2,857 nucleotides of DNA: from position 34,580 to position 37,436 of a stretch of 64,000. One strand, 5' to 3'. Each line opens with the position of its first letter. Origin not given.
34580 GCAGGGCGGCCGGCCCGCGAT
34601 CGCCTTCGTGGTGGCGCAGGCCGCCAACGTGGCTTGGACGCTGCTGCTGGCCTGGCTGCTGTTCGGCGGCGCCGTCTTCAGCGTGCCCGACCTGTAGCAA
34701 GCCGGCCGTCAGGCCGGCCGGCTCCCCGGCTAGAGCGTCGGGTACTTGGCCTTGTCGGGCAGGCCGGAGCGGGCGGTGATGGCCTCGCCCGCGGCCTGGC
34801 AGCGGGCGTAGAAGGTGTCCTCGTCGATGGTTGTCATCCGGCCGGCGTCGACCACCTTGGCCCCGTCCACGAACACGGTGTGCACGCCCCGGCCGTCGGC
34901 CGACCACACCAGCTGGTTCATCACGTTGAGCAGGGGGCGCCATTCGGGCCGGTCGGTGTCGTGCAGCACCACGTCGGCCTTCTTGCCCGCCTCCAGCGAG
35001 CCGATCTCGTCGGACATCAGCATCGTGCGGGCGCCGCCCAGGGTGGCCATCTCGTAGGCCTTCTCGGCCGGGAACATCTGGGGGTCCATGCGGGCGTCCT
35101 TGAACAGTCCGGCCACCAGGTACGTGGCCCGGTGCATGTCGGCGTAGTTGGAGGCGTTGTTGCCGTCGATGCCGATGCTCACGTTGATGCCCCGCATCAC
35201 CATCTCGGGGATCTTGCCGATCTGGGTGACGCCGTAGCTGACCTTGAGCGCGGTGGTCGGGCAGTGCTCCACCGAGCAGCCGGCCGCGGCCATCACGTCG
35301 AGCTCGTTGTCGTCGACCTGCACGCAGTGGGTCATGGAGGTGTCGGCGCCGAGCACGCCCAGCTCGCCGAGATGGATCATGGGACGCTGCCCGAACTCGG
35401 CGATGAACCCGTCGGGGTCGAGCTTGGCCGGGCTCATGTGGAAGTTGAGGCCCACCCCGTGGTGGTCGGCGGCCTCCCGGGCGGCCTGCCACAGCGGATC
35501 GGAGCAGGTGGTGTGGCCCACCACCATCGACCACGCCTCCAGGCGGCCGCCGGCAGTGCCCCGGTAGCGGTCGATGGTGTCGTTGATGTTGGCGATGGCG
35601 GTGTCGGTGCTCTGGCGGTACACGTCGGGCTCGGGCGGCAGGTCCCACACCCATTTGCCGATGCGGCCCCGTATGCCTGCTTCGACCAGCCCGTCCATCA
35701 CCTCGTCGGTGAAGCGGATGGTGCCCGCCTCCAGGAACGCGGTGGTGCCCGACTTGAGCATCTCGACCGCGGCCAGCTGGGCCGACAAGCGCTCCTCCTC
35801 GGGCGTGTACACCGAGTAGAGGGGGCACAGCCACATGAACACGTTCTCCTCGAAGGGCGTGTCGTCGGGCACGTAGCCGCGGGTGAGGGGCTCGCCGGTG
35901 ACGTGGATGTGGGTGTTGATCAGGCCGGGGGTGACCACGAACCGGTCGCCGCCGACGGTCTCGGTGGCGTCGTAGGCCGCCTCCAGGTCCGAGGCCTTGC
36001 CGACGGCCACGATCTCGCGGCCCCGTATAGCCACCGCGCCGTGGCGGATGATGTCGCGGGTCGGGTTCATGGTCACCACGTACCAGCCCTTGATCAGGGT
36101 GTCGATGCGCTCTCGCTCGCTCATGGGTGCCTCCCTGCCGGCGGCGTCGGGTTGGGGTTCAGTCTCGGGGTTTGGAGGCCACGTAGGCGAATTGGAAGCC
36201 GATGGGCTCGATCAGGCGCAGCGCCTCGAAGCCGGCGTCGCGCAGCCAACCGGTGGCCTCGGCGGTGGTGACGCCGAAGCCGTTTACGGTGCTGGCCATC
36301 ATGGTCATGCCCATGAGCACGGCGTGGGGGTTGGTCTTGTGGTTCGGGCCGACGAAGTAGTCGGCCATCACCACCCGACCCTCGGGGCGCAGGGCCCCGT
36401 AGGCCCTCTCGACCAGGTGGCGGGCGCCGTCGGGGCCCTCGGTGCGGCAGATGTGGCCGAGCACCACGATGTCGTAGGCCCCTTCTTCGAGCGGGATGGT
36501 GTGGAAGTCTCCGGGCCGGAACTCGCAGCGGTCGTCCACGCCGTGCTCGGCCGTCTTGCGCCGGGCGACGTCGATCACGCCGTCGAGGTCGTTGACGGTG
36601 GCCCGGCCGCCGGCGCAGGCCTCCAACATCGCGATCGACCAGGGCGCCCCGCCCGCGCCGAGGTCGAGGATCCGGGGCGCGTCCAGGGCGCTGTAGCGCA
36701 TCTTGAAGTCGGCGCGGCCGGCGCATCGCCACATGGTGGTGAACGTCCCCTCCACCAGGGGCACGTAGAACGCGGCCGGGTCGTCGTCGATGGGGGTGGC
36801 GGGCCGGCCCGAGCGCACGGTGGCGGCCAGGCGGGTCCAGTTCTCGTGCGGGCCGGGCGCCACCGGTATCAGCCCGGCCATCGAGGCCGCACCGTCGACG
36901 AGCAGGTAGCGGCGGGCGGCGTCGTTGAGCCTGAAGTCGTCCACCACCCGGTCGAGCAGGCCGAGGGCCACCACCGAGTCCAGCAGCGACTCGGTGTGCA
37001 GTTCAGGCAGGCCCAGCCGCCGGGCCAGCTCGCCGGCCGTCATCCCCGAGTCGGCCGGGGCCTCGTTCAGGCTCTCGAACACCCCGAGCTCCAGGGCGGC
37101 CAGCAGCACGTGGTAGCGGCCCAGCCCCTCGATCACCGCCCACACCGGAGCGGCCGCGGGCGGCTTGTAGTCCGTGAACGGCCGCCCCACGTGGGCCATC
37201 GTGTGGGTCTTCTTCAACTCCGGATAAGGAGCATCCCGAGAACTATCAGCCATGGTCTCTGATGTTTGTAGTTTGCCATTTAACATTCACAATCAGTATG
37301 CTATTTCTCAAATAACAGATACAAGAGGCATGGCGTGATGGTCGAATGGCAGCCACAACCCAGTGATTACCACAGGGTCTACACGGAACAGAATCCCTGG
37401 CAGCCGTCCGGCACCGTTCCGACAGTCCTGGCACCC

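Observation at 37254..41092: Lower-GC 3.8-kb island: AAA/DUF4143 ATPase + class II Fic + VapBC, a candidate defence / abortive-infection module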

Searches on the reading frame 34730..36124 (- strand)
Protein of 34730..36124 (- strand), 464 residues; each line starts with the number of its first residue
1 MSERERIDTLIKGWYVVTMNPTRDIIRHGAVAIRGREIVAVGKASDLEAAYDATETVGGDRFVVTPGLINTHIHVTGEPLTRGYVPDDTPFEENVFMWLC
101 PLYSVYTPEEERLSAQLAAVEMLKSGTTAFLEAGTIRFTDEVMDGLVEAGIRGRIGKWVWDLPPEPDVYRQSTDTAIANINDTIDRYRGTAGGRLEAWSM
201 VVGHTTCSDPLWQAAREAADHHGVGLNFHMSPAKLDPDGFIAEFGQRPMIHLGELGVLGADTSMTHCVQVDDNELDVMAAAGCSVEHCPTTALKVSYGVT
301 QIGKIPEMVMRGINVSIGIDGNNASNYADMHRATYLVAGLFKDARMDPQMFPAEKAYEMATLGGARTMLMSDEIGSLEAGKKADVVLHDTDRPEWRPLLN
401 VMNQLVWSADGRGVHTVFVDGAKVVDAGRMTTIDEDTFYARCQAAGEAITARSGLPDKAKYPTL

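Call 3: search_protein_families(library=pfam, proteins=[window:34730-36124:-], max_evalue=0.01)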
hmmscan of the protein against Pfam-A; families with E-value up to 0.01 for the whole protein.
window:34730-36124:- (464 aa): 3 families
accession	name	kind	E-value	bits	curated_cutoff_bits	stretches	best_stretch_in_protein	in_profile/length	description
PF01979.26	Amidohydro_1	-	1.2e-42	146.9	25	1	63-422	1-343/345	Amidohydrolase family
PF07969.17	Amidohydro_3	-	9.6e-11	42.3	29.7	1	107-392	153-448/472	Amidohydrolase family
PF22039.1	HUTI_composite_bact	-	1.9e-05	24.6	25.5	1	29-51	1-23/26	Imidazolonepropionase-like composite domain, bacteria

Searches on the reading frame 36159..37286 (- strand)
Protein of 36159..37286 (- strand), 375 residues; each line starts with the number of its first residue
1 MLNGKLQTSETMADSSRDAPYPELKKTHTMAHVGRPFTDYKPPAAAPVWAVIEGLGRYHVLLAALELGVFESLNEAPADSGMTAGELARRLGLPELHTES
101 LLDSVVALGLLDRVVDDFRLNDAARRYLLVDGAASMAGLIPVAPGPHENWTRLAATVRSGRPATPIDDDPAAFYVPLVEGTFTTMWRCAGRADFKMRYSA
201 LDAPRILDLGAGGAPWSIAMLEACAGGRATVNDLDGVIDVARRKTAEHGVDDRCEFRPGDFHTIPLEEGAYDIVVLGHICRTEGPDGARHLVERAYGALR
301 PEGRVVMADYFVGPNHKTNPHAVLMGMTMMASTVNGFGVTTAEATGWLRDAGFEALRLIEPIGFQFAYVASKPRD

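Call 3: search_protein_families(library=pfam, proteins=[window:36159-37286:-], max_evalue=0.01)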
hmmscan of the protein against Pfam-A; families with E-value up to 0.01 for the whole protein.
window:36159-37286:- (375 aa): 6 families
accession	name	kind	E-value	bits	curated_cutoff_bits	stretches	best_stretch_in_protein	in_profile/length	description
PF00891.24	Methyltransf_2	-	2.9e-13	50.1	22.3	1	204-354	64-210/210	O-methyltransferase domain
PF08100.18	Dimerisation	-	3.3e-11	43.3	25.6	1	43-128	4-91/93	O-methyltransferase dimerisation domain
PF13649.12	Methyltransf_25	-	4.7e-10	40.5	27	1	206-303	1-97/97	Methyltransferase domain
PF08241.18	Methyltransf_11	-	1e-07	33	21.2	1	207-306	1-94/95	Methyltransferase domain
PF08242.18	Methyltransf_12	-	0.00077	20.6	30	1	207-305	1-98/98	Methyltransferase domain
PF05175.20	MTS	-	0.0085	16.2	23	0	204-307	33-138/170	Methyltransferase small domain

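Call 5: search_protein_families(library=ncbifam, proteins=[window:36159-37286:-], max_evalue=0.01)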
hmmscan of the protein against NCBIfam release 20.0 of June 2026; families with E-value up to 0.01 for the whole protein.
window:36159-37286:- (375 aa): 17 families
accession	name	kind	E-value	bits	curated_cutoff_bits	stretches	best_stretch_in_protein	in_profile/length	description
NF008823.0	PRK11873.1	subfamily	4.9e-10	39.4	263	1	205-358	80-228/272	arsenite methyltransferase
TIGR02716.1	C20_methyl_CrtF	equivalog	4.3e-09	35.9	276.1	1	58-329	4-277/306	bacteriochlorophyllide d C-20 methyltransferase BchU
NF043040.1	corrin_prot_MT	hypoth_equivalog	2.9e-08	33.4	180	1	202-320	41-160/216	corrinoid protein-associated methyltransferase CpaM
TIGR02752.1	MenG_heptapren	equivalog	2.8e-05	23.8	419.85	1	200-308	43-150/231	demethylmenaquinone methyltransferase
NF001243.0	PRK00216.1-4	equivalog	3e-05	23.5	235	1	203-307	48-151/237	demethylmenaquinone methyltransferase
NF050150.1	RiPP_MTase_ApyS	equivalog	8.5e-05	21.9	400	0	51-123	8-76/323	RiPP biosynthesis methyltransferase ApyS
NF041536.1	ArsM_DUF2284_UU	exception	0.00015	20.2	575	1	205-365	79-234/459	arsenite methyltransferase/DUF2284 domain selenoprotein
NF053543.1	FlxJ_fam_MTase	equivalog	0.00018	20.5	560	0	204-311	179-287/352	FlxJ family methyltransferase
NF041537.1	ArsM_AhpD_UU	exception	0.00036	19.4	510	1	205-365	79-234/345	arsenite methyltransferase/AhpD domain selenoprotein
TIGR01934.1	MenG_MenH_UbiE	subfamily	0.00069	19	158.35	1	199-310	36-144/223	ubiquinone/menaquinone biosynthesis methyltransferase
NF052510.1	methyltran_MpqE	exception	0.00099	18.5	335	1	202-310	46-154/234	methyl-plastoquinone biosynthesis methyltransferase MpqE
TIGR01983.1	UbiG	equivalog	0.0014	17.9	102.95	1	195-308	42-152/228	bifunctional 2-polyprenyl-6-hydroxyphenol methylase/3-demethylubiquinol 3-O-methyltransferase UbiG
NF047649.1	MTase_UXPK_star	exception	0.0027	16.8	460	0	206-311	81-185/283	methyltransferase/UXPK-star double selenoprotein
NF001242.0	PRK00216.1-3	equivalog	0.0042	16.5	351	1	202-308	70-176/258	bifunctional demethylmenaquinone methyltransferase/2-methoxy-6-polyprenyl-1,4-benzoquinol methylase UbiE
NF001244.0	PRK00216.1-5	equivalog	0.0044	16.3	216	1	200-281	50-129/236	bifunctional demethylmenaquinone methyltransferase/2-methoxy-6-polyprenyl-1,4-benzoquinol methylase UbiE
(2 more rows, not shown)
